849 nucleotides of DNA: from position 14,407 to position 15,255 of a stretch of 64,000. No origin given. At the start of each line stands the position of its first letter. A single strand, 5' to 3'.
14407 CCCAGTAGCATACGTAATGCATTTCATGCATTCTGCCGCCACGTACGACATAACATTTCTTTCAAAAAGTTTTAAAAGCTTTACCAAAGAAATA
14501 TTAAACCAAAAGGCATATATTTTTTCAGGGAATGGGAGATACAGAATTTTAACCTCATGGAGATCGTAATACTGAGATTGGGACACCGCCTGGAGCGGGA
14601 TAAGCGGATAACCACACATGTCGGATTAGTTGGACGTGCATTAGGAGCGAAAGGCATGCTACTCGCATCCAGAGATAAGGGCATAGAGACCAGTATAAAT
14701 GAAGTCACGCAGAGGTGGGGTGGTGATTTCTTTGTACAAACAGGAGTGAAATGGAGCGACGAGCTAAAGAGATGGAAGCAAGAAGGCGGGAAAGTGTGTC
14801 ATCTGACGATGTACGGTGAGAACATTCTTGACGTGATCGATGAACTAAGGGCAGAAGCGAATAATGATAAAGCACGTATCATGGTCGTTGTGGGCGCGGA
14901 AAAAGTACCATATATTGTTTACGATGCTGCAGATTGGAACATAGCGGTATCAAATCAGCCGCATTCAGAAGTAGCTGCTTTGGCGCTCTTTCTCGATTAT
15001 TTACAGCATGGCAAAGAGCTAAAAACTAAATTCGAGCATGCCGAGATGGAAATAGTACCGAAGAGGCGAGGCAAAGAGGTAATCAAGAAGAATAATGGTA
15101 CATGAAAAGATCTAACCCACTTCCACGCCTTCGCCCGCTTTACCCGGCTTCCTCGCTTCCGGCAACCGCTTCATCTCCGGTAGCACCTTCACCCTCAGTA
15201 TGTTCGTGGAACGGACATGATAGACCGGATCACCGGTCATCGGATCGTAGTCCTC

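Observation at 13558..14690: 88-bp direct repeats of an internal aTrm56 segment flanking a ~1-kb insert that carries a decayed oleate-hydratase (MCRA) gene remnant: eroded integration scar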

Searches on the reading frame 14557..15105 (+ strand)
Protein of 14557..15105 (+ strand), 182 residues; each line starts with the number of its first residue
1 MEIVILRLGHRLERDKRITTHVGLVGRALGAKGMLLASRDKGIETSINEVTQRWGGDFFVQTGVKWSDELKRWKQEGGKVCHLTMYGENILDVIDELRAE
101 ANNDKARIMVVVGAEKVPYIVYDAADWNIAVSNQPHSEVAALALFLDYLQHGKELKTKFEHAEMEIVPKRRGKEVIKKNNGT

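Call 4: search_protein_families(library=pfam, proteins=[window:14557-15105:+], max_evalue=0.1)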
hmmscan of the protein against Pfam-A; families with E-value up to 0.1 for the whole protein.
window:14557-15105:+ (182 aa): 2 families
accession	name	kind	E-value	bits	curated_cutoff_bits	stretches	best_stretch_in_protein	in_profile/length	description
PF01994.21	Trm56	-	8.8e-50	168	25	1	54-176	1-119/119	tRNA ribose 2'-O-methyltransferase, aTrm56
PF25135.1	DUF7822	-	0.091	13.2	27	0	107-164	29-85/140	Domain of unknown function (DUF7822)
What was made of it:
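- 14557..15105 (+): Intact aTrm56 gene, tRNA C56 2'-O-methyltransferase, 182 aa. The downstream repeat copy is 14601-14692. Pfam PF01994 E = 8.8e-50 over the full profile (call 4).
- On aTrm56 (PF01994) - the live gene 14557-15105: PF01994 profile positions 1-119 of 119, E = 8.8e-50 (call 4).
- Checked: The downstream copy lies in an intact aTrm56 gene, 14557-15105, Pfam Trm56 E = 8.8e-50 (call 4).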

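Call 6: find_encoding_contigs(protein=window:14557-15105:+, flank=10000, max_places=10)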
Protein window:14557-15105:+ (182 aa): no gene with exactly this product is on record in the collection.
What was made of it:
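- Tried and rejected: The protein is not on record (call 6).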

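Call 10: find_homologous_proteins(query=window:14557-15105:+)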
Query window:14557-15105:+ (182 aa): 4938 proteins with E <= 0.001 among 5078 candidates; the best 120 are listed.
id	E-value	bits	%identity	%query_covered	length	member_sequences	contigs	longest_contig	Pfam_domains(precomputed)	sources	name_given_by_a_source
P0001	1.0e-106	372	94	99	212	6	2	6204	PF01994.22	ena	-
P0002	1.8e-105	368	92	99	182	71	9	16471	PF01994.22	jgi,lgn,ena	jgi:tRNA (cytidine56-2'-O)-methyltransferase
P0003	4.3e-105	367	92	100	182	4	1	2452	PF01994.22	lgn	-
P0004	3.8e-103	361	90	100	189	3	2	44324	PF01994.22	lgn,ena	-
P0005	1.7e-98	346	89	98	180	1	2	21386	PF01994.22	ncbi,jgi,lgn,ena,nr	ncbi:MAG TPA: tRNA (cytidine(56)-2'-O)-methyltransferase [Methanophagales archaeon]|nr:tRNA (cytidin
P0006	2.4e-98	345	88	99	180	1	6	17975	PF01994.22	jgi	jgi:tRNA (cytidine56-2'-O)-methyltransferase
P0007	2.2e-97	342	86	96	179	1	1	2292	PF01994.22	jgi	jgi:tRNA (cytidine56-2'-O)-methyltransferase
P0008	2.4e-97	342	87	99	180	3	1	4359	PF01994.22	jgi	jgi:tRNA (cytidine56-2'-O)-methyltransferase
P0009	9.9e-97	340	86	96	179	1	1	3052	PF01994.22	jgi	jgi:tRNA (cytidine56-2'-O)-methyltransferase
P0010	1.9e-96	339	85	92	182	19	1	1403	PF01994.22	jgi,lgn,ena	-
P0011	7.1e-96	337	86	96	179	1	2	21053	PF01994.22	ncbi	-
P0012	3.5e-95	335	85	96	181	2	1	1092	PF01994.22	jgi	-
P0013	7.4e-95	334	85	96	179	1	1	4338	PF01994.22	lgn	-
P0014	1.0e-94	333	84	96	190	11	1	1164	PF01994.22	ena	-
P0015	1.8e-94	333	85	94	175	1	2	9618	PF01994.22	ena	-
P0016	3.5e-94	332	85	96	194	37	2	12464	PF01994.22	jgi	-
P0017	9.2e-94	330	84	96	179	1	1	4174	PF01994.22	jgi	-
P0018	9.7e-94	330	83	93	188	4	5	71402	PF01994.22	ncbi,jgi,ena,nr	ncbi:tRNA (cytidine(56)-2'-O)-methyltransferase [Methanophagales archaeon]|nr:MAG: tRNA (cytidine(56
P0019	1.1e-93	330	86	94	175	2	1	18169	PF01994.22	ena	-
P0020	4.1e-93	328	86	90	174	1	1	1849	PF01994.22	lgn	-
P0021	6.4e-93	328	84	94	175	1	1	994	PF01994.22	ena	-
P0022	7.4e-93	327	84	95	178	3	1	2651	PF01994.22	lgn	-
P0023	9.1e-93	327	80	92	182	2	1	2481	PF01994.22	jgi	-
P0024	2.7e-92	326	85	90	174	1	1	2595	PF01994.22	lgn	-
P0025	3.3e-92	325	84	96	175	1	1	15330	PF01994.22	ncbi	ncbi:MAG: tRNA (cytidine(56)-2'-O)-methyltransferase [Halobacteriota archaeon]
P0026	3.8e-92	325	85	90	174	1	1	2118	PF01994.22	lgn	-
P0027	4.5e-92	325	81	96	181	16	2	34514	PF01994.22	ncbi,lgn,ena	-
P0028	5.0e-92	325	79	98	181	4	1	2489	PF01994.22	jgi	jgi:tRNA (cytidine56-2'-O)-methyltransferase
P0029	8.0e-92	324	84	91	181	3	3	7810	PF01994.22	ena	-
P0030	8.7e-92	324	80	97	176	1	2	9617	PF01994.22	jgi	jgi:tRNA (cytidine56-2'-O)-methyltransferase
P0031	1.1e-91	324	79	98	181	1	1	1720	PF01994.22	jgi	jgi:tRNA (cytidine56-2'-O)-methyltransferase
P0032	1.1e-91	323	82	96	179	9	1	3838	PF01994.22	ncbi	-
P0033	1.4e-91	323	81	97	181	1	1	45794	PF01994.22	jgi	jgi:tRNA (cytidine56-2'-O)-methyltransferase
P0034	1.5e-91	323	79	98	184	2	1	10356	PF01994.22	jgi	-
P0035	1.6e-91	323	83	96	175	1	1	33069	PF01994.22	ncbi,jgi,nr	ncbi:hypothetical protein ES705_15160 [subsurface metagenome]|nr:tRNA (cytidine(56)-2'-O)-methyltran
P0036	2.3e-91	322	83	96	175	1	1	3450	PF01994.22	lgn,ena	-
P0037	2.4e-91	322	79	98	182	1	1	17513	PF01994.22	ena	-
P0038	2.5e-91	322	83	95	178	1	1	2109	PF01994.22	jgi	-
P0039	4.2e-91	322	79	98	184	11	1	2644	PF01994.22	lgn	-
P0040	5.5e-91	321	80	97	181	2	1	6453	PF01994.22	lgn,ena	-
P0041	5.9e-91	321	79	99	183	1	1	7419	PF01994.22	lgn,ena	-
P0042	6.0e-91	321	83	94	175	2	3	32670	PF01994.22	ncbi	-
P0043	6.4e-91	321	81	95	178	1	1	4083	PF01994.22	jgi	-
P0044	1.2e-90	320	81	95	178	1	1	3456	PF01994.22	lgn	-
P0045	1.4e-90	320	81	100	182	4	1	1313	PF01994.22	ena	-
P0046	1.5e-90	320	82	96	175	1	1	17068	PF01994.22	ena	-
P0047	2.2e-90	319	80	97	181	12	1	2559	PF01994.22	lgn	-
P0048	2.7e-90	319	78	98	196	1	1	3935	PF01994.22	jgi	jgi:tRNA (cytidine56-2'-O)-methyltransferase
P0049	2.9e-90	319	82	96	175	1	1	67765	PF01994.22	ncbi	ncbi:MAG: tRNA (cytidine(56)-2'-O)-methyltransferase [Halobacteriota archaeon]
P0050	4.0e-90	318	78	97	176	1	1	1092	PF01994.22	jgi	jgi:tRNA (cytidine56-2'-O)-methyltransferase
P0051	5.1e-90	318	81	96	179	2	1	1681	PF01994.22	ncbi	-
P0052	5.6e-90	318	79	97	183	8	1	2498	PF01994.22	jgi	-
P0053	1.2e-89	317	79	96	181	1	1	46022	PF01994.22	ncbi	-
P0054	1.3e-89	317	80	97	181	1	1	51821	PF01994.22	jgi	jgi:tRNA (cytidine56-2'-O)-methyltransferase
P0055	1.3e-89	317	78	99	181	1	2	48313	PF01994.22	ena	-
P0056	1.7e-89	316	79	96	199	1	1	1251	PF01994.22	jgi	-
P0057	2.0e-89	316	80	97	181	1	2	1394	PF01994.22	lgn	-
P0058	2.1e-89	316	79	96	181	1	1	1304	PF01994.22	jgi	-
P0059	3.8e-89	315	79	97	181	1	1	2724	PF01994.22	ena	-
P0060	5.2e-89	315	78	97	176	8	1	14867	PF01994.22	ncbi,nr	ncbi:MAG: tRNA (cytidine(56)-2'-O)-methyltransferase [Methanophagales archaeon]|nr:tRNA (cytidine(56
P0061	6.4e-89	315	76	98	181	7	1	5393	PF01994.22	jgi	jgi:tRNA (cytidine56-2'-O)-methyltransferase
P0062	7.0e-89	314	77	99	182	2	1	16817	PF01994.22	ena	-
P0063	9.1e-89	314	79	96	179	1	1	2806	PF01994.22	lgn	-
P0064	1.6e-88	313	78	96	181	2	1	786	PF01994.22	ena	-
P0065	2.7e-88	312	79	95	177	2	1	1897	PF01994.22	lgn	-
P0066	3.0e-88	312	79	96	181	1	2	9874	PF01994.22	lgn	-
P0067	3.6e-88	312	81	98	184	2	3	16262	PF01994.22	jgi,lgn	jgi:tRNA (cytidine56-2'-O)-methyltransferase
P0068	6.3e-88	311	82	94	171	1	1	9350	PF01994.22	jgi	-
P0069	6.3e-88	311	78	95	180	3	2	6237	PF01994.22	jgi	jgi:tRNA (cytidine56-2'-O)-methyltransferase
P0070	1.1e-87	310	76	97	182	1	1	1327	PF01994.22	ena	-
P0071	1.6e-87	310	78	99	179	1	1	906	PF01994.22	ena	-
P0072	2.4e-87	309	77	96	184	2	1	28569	PF01994.22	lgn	-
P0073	2.6e-87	309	79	97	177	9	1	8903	PF01994.22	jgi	-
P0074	3.3e-87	309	76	99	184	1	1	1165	PF01994.22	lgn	-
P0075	6.0e-87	308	81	94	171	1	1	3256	PF01994.22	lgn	-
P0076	1.4e-86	307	75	99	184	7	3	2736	PF01994.22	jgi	jgi:tRNA (cytidine56-2'-O)-methyltransferase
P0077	1.5e-86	307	79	96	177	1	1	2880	PF01994.22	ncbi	-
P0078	1.9e-86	306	76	97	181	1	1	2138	PF01994.22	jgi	-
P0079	2.3e-86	306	80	94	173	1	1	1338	PF01994.22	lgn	-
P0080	3.3e-86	306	80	94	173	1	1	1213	PF01994.22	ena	-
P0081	5.3e-86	305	77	99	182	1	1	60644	PF01994.22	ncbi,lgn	ncbi:MAG: tRNA (cytidine(56)-2'-O)-methyltransferase [Halobacteriota archaeon]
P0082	5.5e-86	305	80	94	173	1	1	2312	PF01994.22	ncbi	-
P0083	7.2e-86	305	74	98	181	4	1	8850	PF01994.22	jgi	jgi:tRNA (cytidine56-2'-O)-methyltransferase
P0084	9.7e-86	304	73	99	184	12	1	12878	PF01994.22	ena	-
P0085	1.7e-85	303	79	96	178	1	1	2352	PF01994.22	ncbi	-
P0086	1.9e-85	303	75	98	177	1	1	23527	PF01994.22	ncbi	ncbi:MAG: tRNA (cytidine(56)-2'-O)-methyltransferase [Candidatus Methanospirareceae archaeon]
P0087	3.7e-85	302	75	97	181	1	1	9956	PF01994.22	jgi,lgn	jgi:tRNA (cytidine56-2'-O)-methyltransferase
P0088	8.5e-85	301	73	99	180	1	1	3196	PF01994.22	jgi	jgi:tRNA (cytidine56-2'-O)-methyltransferase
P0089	1.6e-84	300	82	90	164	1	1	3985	PF01994.22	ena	-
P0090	2.1e-84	300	77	95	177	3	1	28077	PF01994.22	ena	-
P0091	2.9e-84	299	74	99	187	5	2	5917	PF01994.22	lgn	-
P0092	4.1e-84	299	79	96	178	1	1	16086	PF01994.22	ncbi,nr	ncbi:tRNA (cytidine(56)-2'-O)-methyltransferase [ANME-1 cluster archaeon GoMg2]|nr:tRNA (cytidine(56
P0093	6.2e-84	298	75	99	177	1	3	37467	PF01994.22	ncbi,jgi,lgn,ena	-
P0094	6.4e-84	298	76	100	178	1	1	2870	PF01994.22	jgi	jgi:tRNA (cytidine56-2'-O)-methyltransferase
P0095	7.4e-84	298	76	100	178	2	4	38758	PF01994.22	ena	-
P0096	8.7e-84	298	76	100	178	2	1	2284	PF01994.22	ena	-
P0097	3.6e-83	296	78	96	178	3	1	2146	PF01994.22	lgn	-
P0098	8.8e-83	295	74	97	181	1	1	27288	PF01994.22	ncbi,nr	ncbi:MAG: tRNA (cytidine(56)-2'-O)-methyltransferase [Methanophagales archaeon ANME-1-THS]|nr:MAG: t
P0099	2.7e-82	293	74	96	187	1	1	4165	PF01994.22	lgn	-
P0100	4.6e-82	292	76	93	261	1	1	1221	PF01994.22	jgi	jgi:tRNA (cytidine56-2'-O)-methyltransferase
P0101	1.0e-81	291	77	95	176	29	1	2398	PF01994.22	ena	-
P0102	3.1e-81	289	74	96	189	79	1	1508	PF01994.22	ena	-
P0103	1.5e-80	287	66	96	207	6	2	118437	PF01994.22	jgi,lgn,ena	-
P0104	1.8e-80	287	72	96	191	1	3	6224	PF01994.22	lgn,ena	-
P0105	2.7e-80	286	67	99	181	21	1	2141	PF01994.22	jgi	jgi:tRNA (cytidine56-2'-O)-methyltransferase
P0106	1.5e-79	284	74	97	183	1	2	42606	PF01994.22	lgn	-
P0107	9.3e-79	281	67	98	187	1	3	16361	PF01994.22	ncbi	-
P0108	8.3e-78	278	70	96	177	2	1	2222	PF01994.22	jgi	-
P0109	1.8e-77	277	71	98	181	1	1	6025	PF01994.22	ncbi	ncbi:MAG: tRNA (cytidine(56)-2'-O)-methyltransferase [Candidatus Methanospirareceae archaeon]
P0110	4.7e-77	276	69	96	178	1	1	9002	PF01994.22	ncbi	-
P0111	1.6e-76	274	71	95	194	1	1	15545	PF01994.22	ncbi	-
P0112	3.1e-76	273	71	96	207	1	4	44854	PF01994.22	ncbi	-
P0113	1.3e-73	265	69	93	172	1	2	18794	PF01994.22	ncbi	-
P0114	2.1e-72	261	68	90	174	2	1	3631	PF01994.22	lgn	-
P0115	9.5e-72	259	80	79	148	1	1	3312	PF01994.22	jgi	-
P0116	9.8e-72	259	66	99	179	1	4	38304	PF01994.22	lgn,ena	-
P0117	9.8e-72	259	65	99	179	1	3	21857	PF01994.22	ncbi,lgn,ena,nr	ncbi:MAG: tRNA C56-2-O'-methylase [Candidatus Alkanophagales archaeon MCA70_species_1]|nr:tRNA C56-2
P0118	1.0e-71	258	66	99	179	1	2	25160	PF01994.22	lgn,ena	-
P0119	2.4e-71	257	65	99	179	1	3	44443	PF01994.22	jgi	-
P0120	2.4e-71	257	64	99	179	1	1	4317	PF01994.22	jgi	-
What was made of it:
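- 14557..15105 (+): 88-94% identical full-length homologues in ANME-1 / Methanophagales (call 10).
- On aTrm56 (PF01994) - the live gene 14557-15105: Homologues 88-94% identical over 98-100% of the length (call 10).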

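Call 11: find_encoding_contigs(protein=P0001, flank=6000, max_places=4)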
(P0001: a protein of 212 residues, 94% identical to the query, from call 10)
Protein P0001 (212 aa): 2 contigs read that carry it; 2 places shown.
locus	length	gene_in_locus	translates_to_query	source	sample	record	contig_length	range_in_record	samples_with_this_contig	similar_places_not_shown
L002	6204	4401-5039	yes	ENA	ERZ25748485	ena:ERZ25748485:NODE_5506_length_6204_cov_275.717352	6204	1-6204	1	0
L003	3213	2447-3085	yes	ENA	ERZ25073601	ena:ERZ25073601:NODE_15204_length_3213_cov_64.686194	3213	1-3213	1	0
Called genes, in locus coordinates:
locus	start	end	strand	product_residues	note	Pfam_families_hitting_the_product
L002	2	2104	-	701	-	?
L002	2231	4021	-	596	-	PF13175:AAA_15 (weak), PF13555:AAA_29 (faint), PF13304:AAA_21, PF13175:AAA_15 (weak)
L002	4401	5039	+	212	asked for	PF01994:Trm56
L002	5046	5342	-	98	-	-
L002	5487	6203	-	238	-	?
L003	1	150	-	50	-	?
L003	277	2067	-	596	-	PF13175:AAA_15 (weak), PF13555:AAA_29 (faint), PF13304:AAA_21, PF13175:AAA_15 (weak)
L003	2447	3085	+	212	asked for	PF01994:Trm56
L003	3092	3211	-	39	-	?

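Call 12: find_encoding_contigs(protein=P0002, flank=6000, max_places=6)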
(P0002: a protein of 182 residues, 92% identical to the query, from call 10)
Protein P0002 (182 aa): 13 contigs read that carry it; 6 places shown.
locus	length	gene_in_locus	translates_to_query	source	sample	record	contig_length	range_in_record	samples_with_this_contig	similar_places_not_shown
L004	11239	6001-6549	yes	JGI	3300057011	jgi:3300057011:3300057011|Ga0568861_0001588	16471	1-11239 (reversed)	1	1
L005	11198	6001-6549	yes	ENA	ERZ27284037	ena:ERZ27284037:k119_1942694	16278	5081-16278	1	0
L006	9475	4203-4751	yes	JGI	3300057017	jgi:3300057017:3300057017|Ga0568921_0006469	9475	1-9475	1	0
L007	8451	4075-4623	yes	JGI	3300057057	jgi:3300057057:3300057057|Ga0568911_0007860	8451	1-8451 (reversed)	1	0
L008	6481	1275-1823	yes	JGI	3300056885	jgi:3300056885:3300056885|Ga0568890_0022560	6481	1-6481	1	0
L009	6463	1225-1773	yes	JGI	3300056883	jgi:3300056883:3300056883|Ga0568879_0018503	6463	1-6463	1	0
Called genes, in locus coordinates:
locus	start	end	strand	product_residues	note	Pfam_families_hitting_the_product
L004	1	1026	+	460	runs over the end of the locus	PF01368:DHH, PF02272:DHHA1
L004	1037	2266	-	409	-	-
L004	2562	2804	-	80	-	-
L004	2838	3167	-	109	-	PF00137:ATP-synt_C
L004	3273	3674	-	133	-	-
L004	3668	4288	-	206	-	-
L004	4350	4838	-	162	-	PF00149:Metallophos (weak), PF12850:Metallophos_2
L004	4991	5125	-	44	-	-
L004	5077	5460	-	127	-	PF00176:SNF2-rel_dom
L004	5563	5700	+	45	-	-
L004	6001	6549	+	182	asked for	PF01994:Trm56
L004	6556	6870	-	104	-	-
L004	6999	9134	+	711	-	PF13522:GATase_6 (faint), PF13537:GATase_7, PF00733:Asn_synthase, PF02540:NAD_synthase (faint), PF06508:QueC (faint), PF00733:Asn_synthase, PF01902:Diphthami_syn_2_N, PF28410:Diphthami_syn_2_C, +1 more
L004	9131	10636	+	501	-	PF08497:Radical_SAM_N, PF04055:Radical_SAM, PF11842:DUF3362 (weak)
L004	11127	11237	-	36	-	?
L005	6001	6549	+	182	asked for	PF01994:Trm56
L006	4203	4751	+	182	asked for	PF01994:Trm56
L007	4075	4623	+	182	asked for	PF01994:Trm56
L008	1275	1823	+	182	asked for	PF01994:Trm56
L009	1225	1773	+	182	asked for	PF01994:Trm56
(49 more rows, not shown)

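Call 13: find_encoding_contigs(protein=P0004, flank=6000, max_places=4)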
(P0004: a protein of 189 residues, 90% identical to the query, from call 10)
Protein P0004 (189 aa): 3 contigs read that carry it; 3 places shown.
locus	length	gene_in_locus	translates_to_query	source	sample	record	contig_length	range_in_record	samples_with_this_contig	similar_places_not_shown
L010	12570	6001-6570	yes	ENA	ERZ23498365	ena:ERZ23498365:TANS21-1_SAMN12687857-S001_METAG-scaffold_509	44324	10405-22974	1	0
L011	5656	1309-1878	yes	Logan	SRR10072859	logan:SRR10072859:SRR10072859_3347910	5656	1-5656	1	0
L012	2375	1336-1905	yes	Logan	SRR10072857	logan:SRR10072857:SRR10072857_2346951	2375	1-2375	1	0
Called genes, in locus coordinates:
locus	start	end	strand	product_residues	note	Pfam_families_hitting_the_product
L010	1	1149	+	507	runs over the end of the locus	PF00682:HMGL-like, PF22617:HCS_D2, PF08502:LeuA_dimer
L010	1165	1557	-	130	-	PF00410:Ribosomal_S8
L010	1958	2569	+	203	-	-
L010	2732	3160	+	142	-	-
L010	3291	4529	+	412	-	-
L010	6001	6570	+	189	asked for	PF01994:Trm56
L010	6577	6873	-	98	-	-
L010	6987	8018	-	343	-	PF08241:Methyltransf_11 (faint), PF01555:N6_N4_Mtase (faint), PF01170:UPF0020, PF13847:Methyltransf_31, PF13649:Methyltransf_25 (weak)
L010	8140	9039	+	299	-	PF01680:SOR_SNZ, PF05690:ThiG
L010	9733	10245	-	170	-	PF00885:DMRL_synthase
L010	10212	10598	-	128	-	PF00037:Fer4, PF12797:Fer4_2 (weak), PF12837:Fer4_6, PF13237:Fer4_10, PF14697:Fer4_21, PF12838:Fer4_7, PF13187:Fer4_9 (weak), PF00037:Fer4, +7 more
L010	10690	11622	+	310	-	-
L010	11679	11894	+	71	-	PF21965:SAMP2, PF02597:ThiS (weak)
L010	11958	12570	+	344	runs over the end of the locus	PF04055:Radical_SAM, PF13186:SPASM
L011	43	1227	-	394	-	PF00155:Aminotran_1_2, PF01212:Beta_elim_lyase (weak)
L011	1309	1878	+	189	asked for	PF01994:Trm56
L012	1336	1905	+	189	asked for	PF01994:Trm56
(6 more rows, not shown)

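Call 18: find_related_loci(query=window:14557-15105:+, collection=genome_contigs, flank=10000)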
Query window:14557-15105:+ (182 aa) in genome_contigs; peptide patterns used: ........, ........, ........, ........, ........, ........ (x = any residue, [..] = any of these).
599 stretches matched a pattern (row limit reached: there are more); 579 encode a relative of the query (tblastn E <= 1e-3); the best 80 are kept; 80 distinct loci.
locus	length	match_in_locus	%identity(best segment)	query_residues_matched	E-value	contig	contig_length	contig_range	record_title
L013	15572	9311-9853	93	1-181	3e-111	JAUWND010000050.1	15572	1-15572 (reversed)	MAG: Methanophagales archaeon isolate CSMAG_2415 CSMAG_2415_k141_398231_length_15572_cov_37.7823, whole genome shotgun s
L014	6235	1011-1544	92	1-178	3e-107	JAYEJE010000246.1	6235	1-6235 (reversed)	MAG: Methanobacteriota archaeon isolate MAG172 MAG172_246, whole genome shotgun sequence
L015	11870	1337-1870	91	1-178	1e-106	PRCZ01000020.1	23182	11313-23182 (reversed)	ANME-1 cluster archaeon AG-394-G06 NODE_20_length_23182_cov_21.6153, whole genome shotgun sequence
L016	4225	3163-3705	88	1-181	1e-105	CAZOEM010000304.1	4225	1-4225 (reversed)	MAG TPA_asm: uncultured Halobacteria archaeon isolate binchicken_co116_93 genome assembly, contig: NODE_27464_length_422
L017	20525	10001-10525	86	1-175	6e-101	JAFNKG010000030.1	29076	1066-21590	MAG: Methanophagales archaeon isolate CR_Bin_179 NODE_42_length_29076_cov_31.883065, whole genome shotgun sequence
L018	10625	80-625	82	1-182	5e-101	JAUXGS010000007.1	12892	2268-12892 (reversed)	MAG: Methanosarcinales archaeon isolate CSMAG_2935 CSMAG_2935_k117_7448011_length_12892_cov_17.3340, whole genome shotgu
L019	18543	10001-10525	83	1-175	6e-100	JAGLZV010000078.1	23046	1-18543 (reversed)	MAG: Methanophagales archaeon isolate RS_14_10 ZL355.bin.10.fa_78, whole genome shotgun sequence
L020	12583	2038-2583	79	1-182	2e-97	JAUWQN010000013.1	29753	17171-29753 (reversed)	MAG: Methanosarcinales archaeon isolate CSMAG_2503 CSMAG_2503_k141_507226_length_29753_cov_21.9844, whole genome shotgun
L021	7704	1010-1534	82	1-175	4e-97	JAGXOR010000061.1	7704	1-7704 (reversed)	Methanomicrobia archaeon LH_S13 NODE_61_length_7704_cov_63.486600, whole genome shotgun sequence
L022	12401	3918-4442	81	1-175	9e-96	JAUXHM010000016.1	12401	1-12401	MAG: Methanophagales archaeon isolate CSMAG_2955 CSMAG_2955_k119_1440283_length_12401_cov_11.7358, whole genome shotgun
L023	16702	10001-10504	85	1-168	5e-95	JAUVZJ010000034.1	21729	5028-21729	MAG: Methanophagales archaeon isolate CSMAG_1265 CSMAG_1265_k141_1268927_length_21729_cov_163.0000, whole genome shotgun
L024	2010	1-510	84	6-175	3e-99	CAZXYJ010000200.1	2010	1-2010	MAG TPA_asm: uncultured Halobacteria archaeon isolate SRP068000_co2_232 genome assembly, contig: NODE_115048_length_2010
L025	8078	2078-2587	79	1-170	5e-92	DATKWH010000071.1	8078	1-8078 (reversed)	MAG TPA_asm: Candidatus Bathyarchaeia archaeon isolate SMAG_U14158 k141_444372, whole genome shotgun sequence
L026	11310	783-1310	77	1-180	3e-91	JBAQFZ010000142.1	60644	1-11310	MAG: Halobacteriota archaeon isolate MFD06995_ilm_asm_bin17 k127_300988, whole genome shotgun sequence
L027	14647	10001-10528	80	1-176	2e-89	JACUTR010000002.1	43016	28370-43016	MAG: Methanophagales archaeon isolate Kmv05 NODE_353_length_43016_cov_9.427388, whole genome shotgun sequence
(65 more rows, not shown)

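Call 35: find_related_loci(query=window:14557-15105:+, collection=viral_contigs, flank=10000)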
Query window:14557-15105:+ (182 aa) in viral_contigs; peptide patterns used: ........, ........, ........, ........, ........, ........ (x = any residue, [..] = any of these).
1 stretches matched a pattern, but none encodes a relative of the query by tblastn (E <= 1e-3).

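Call 36: find_related_loci(query=L013:7268-8887:-, collection=viral_contigs, flank=8000)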
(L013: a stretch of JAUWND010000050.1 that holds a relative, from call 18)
Query L013:7268-8887:- (539 aa) in viral_contigs; peptide patterns used: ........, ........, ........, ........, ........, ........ (x = any residue, [..] = any of these).
No stretch of DNA in the collection matches any of the patterns.
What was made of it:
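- On Integrated mobile element bounded by att direct repeats (dusA-island type or archaeal recombinase elements): Viral-contig scans with aTrm56 and with MCRA found nothing (calls 35, 36).
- Tried and rejected: Scans with aTrm56 and with the L013 MCRA found nothing (calls 35, 36).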
